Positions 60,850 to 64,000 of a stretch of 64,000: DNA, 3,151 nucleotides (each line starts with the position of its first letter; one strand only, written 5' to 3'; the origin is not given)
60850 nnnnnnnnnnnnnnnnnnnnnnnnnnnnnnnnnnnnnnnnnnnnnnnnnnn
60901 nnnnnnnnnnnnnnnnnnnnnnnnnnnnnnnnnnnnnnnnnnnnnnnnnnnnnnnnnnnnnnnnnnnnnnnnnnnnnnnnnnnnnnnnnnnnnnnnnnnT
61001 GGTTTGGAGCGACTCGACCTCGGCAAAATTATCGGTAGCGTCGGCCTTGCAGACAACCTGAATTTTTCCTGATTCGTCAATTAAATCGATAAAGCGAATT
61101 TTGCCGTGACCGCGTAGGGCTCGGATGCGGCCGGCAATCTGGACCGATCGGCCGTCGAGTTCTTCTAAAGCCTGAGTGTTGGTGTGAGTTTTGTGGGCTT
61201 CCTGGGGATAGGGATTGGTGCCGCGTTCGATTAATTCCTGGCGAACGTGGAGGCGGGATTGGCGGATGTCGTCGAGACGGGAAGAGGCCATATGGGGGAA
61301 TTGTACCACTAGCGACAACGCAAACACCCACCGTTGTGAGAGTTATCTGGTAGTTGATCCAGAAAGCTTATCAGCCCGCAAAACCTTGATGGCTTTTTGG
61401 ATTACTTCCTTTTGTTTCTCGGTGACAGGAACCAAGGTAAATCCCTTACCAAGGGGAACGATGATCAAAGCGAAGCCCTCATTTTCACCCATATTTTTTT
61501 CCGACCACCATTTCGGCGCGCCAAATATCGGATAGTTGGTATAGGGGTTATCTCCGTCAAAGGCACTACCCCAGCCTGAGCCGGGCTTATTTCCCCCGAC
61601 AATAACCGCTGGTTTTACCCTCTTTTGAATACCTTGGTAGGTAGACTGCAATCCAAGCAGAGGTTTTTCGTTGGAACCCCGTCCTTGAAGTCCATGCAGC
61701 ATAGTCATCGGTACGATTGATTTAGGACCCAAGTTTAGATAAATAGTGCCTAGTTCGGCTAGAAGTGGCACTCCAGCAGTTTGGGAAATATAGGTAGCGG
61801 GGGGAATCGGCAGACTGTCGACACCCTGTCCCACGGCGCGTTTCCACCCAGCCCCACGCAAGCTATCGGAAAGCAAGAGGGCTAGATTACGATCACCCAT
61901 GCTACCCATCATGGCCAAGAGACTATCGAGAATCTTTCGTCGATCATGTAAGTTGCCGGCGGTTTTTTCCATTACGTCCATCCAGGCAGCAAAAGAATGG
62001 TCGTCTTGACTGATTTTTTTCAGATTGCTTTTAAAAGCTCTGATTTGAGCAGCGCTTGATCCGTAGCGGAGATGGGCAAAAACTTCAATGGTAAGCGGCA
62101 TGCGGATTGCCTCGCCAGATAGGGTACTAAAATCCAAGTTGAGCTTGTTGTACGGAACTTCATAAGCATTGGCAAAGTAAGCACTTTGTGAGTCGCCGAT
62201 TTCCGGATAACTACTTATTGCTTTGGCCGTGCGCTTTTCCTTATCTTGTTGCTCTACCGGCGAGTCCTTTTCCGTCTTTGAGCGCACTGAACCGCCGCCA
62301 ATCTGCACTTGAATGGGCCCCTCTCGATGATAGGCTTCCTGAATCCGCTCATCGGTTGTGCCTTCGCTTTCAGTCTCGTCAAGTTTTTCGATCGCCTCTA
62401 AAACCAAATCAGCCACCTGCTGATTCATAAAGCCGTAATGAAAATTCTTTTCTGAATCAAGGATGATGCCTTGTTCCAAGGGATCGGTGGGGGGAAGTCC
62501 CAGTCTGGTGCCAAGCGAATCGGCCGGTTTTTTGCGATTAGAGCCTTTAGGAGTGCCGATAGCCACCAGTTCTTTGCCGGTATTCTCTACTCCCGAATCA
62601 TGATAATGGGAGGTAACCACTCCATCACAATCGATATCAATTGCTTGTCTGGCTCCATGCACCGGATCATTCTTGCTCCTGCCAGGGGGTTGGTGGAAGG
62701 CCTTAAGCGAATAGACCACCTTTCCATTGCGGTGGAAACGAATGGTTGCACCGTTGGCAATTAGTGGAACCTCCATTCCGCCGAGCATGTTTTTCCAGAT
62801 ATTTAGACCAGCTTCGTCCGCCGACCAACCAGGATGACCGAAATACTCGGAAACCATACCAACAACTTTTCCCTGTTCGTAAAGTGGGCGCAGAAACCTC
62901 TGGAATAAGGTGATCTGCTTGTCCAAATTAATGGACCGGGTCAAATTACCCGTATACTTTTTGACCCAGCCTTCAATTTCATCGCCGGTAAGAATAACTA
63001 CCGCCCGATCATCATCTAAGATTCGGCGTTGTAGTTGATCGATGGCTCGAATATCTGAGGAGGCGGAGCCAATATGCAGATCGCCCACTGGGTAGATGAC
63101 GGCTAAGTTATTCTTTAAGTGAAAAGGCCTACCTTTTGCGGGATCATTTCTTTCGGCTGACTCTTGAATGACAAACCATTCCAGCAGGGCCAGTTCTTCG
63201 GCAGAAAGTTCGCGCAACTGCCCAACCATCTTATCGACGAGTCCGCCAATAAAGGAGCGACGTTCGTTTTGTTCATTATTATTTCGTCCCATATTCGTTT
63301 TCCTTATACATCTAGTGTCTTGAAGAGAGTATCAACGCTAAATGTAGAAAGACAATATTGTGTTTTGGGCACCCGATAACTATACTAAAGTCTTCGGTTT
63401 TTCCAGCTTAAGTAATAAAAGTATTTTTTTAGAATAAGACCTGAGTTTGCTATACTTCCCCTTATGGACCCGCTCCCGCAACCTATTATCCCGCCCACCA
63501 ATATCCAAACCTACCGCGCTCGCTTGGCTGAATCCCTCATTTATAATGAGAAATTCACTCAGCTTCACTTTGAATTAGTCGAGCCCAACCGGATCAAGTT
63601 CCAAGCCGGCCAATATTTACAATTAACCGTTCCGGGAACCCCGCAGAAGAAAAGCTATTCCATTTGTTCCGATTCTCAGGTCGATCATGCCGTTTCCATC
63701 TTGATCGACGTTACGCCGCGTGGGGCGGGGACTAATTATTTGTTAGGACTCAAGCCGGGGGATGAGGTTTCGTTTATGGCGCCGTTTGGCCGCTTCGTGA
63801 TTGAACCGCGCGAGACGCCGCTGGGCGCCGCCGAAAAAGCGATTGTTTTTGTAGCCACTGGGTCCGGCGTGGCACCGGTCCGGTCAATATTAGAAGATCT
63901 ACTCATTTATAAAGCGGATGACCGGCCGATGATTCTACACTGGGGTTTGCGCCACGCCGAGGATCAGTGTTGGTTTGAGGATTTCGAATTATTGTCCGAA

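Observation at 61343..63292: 649-aa protein made of an apparently active metallophosphoesterase half plus a degenerate duplicate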

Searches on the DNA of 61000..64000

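Call 81: search_rna_families(source=window, start=61000, end=64000, threshold=evalue, max_evalue=1)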
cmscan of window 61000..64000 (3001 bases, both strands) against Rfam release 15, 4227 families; matches with E-value up to 1: 1.
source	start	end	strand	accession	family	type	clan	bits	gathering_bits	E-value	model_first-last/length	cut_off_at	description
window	61414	61487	+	RF02213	ZFAT-AS1_3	Gene; lncRNA;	-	19.2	70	0.36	1-80/80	no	ZFAT antisense RNA 1 conserved region 3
